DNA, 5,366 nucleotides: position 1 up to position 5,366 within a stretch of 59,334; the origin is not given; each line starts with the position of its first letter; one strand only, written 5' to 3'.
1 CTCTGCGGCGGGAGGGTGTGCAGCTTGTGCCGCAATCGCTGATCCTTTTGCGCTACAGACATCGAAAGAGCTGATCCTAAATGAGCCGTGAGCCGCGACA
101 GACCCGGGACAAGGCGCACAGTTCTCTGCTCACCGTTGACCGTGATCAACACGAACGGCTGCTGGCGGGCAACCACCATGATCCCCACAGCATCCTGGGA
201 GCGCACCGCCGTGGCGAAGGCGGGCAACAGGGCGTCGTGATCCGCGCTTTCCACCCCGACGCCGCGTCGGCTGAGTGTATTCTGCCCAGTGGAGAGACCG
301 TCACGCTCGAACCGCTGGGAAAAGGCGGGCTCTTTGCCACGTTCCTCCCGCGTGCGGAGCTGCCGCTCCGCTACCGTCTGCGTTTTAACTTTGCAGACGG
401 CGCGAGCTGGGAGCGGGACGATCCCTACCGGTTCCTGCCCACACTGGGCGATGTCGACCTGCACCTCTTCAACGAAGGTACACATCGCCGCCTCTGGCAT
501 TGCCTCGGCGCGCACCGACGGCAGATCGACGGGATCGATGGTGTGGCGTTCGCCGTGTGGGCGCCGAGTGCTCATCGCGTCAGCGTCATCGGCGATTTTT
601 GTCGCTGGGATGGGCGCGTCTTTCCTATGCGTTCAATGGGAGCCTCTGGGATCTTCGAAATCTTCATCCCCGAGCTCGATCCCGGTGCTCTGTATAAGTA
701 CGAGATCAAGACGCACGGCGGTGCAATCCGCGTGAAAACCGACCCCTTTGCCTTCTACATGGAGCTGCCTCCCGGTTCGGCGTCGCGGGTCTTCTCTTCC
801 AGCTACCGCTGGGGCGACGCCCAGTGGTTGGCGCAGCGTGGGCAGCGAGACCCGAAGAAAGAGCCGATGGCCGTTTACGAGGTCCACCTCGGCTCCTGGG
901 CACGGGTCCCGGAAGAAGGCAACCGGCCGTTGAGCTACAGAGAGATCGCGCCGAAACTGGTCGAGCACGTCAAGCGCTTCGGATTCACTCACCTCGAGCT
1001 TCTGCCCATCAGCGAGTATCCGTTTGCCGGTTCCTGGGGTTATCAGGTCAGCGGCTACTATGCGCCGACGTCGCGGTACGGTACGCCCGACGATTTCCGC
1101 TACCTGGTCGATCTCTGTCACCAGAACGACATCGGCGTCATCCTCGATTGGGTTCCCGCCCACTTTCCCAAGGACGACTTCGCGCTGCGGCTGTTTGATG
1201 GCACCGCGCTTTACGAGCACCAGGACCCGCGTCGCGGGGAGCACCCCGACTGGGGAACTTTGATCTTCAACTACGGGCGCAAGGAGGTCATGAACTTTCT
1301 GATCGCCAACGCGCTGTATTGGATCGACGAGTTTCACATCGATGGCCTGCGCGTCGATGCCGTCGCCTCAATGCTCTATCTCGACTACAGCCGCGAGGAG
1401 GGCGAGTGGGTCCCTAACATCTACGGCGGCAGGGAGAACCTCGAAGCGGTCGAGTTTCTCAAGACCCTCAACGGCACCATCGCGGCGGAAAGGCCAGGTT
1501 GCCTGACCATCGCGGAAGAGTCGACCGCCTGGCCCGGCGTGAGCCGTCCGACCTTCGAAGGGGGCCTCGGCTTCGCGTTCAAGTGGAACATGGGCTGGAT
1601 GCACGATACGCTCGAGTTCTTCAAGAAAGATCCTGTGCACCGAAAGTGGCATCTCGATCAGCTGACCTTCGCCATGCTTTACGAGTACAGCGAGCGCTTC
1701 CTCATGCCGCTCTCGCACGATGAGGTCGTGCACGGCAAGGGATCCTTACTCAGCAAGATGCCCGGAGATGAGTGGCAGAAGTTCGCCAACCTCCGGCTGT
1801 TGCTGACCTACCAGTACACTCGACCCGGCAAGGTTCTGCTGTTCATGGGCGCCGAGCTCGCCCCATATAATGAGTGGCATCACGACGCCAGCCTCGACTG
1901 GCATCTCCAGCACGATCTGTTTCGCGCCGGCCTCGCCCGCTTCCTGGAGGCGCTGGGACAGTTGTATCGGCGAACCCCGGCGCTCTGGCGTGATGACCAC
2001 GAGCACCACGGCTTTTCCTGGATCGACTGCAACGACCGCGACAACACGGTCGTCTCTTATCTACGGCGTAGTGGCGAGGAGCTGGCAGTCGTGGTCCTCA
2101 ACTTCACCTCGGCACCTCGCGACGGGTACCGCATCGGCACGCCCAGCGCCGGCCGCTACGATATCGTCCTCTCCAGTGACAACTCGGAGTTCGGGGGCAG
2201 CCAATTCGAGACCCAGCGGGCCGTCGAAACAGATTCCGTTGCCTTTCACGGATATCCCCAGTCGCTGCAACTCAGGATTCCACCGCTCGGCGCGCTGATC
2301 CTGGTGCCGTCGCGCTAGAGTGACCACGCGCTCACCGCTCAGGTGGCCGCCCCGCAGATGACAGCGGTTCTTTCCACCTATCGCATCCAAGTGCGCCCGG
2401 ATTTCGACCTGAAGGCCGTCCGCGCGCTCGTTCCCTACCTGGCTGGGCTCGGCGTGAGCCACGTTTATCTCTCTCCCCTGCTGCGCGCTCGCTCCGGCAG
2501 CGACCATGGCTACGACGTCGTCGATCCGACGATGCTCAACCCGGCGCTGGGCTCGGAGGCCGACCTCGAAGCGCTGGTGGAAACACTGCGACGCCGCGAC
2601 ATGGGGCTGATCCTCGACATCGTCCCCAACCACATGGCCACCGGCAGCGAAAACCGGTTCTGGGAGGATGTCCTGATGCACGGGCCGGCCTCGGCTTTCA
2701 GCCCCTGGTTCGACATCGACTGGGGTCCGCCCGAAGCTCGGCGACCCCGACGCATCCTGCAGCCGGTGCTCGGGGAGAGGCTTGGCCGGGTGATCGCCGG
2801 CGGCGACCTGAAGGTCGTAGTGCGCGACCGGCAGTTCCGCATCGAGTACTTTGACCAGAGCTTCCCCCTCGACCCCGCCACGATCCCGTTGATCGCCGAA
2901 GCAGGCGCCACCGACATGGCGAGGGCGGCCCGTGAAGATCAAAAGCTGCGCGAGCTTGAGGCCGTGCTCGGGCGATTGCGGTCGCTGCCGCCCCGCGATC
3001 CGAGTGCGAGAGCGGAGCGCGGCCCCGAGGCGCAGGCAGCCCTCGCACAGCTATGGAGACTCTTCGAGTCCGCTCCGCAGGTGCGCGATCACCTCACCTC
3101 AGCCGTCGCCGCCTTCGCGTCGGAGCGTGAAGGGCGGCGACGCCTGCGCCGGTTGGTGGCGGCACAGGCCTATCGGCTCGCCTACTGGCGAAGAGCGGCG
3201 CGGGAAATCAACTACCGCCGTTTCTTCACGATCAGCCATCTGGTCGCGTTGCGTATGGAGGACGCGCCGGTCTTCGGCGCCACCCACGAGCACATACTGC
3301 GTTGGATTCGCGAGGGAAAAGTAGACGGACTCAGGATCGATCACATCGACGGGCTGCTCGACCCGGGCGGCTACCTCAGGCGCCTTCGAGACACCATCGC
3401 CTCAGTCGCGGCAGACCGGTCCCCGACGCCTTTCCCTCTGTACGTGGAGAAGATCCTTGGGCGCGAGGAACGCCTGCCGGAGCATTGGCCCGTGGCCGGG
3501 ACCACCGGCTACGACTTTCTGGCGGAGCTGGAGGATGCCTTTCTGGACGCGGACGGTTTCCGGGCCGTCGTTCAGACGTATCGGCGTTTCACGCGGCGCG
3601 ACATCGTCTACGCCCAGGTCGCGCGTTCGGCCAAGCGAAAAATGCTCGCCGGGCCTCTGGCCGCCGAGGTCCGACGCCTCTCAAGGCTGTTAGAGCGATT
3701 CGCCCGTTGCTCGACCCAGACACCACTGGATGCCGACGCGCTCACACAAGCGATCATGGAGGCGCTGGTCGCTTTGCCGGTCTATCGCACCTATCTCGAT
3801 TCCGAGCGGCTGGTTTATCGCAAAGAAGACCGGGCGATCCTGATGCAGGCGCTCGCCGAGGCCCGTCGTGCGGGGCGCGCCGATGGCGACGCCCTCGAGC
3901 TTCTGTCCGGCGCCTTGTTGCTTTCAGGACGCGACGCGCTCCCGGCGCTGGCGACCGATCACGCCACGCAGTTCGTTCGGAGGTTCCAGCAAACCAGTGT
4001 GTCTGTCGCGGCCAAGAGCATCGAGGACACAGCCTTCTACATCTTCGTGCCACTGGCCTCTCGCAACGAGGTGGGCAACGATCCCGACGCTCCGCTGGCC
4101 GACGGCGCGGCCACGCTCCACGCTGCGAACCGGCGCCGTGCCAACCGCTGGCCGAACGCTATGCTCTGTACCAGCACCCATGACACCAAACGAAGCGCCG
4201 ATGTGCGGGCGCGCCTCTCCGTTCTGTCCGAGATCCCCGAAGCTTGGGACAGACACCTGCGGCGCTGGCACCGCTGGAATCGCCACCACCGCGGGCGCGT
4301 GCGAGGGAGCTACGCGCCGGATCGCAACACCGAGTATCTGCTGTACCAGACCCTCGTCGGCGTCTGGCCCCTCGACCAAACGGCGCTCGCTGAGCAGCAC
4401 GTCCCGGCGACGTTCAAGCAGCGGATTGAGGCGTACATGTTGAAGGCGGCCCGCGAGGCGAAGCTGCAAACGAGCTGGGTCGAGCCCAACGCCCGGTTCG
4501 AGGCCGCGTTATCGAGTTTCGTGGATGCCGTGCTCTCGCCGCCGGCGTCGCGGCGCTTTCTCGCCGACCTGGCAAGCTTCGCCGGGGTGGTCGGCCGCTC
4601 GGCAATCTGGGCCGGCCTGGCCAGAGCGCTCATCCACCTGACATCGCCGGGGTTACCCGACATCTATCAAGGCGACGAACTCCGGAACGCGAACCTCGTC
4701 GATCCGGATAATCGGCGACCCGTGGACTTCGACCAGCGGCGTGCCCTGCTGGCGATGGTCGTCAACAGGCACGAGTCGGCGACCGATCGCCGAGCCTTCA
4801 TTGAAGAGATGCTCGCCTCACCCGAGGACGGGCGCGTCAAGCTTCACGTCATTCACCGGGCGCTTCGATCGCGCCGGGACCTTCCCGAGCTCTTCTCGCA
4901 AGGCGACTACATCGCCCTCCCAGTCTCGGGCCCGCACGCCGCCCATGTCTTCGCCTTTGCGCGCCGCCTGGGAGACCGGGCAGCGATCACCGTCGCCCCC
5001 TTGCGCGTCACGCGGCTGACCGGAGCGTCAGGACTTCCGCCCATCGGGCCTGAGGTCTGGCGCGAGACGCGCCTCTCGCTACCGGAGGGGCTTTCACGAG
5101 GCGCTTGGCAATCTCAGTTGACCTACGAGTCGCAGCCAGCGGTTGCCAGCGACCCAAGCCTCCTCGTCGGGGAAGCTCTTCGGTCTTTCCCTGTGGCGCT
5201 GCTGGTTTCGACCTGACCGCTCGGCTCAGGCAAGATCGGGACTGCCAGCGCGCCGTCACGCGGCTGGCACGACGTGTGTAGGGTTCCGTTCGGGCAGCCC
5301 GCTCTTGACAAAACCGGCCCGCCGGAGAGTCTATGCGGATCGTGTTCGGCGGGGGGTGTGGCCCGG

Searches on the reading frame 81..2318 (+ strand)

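Call 59: search_protein_families(library=pfam, proteins=[window:81-2318:+], max_evalue=0.00001)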
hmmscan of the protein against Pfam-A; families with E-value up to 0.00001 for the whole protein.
window:81-2318:+ (745 aa): 4 families
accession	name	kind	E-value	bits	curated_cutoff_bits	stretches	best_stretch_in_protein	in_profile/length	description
PF22019.2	GlgB_N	-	1.7e-29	102.2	27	1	21-116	2-94/94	alpha-1,4-glucan branching enzyme GlgB, N-terminal domain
PF02922.24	CBM_48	-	2.5e-28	98.7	22.4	1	142-224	2-83/83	Carbohydrate-binding module 48 (Isoamylase N-terminal domain)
PF02806.24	Alpha-amylase_C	-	2.4e-24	85.9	21.2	1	647-743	1-94/95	Alpha amylase, C-terminal all-beta domain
PF00128.31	Alpha-amylase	-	2.8e-20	73.4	22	2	396-655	159-412/446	Alpha amylase, catalytic domain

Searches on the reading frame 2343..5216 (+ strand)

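Call 59: search_protein_families(library=pfam, proteins=[window:2343-5216:+], max_evalue=0.00001)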
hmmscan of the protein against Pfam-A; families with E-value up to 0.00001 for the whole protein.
window:2343-5216:+ (957 aa): 1 family
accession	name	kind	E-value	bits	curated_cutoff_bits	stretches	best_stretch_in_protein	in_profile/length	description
PF00128.31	Alpha-amylase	-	8.5e-22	78.4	22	1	22-123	17-114/446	Alpha amylase, catalytic domain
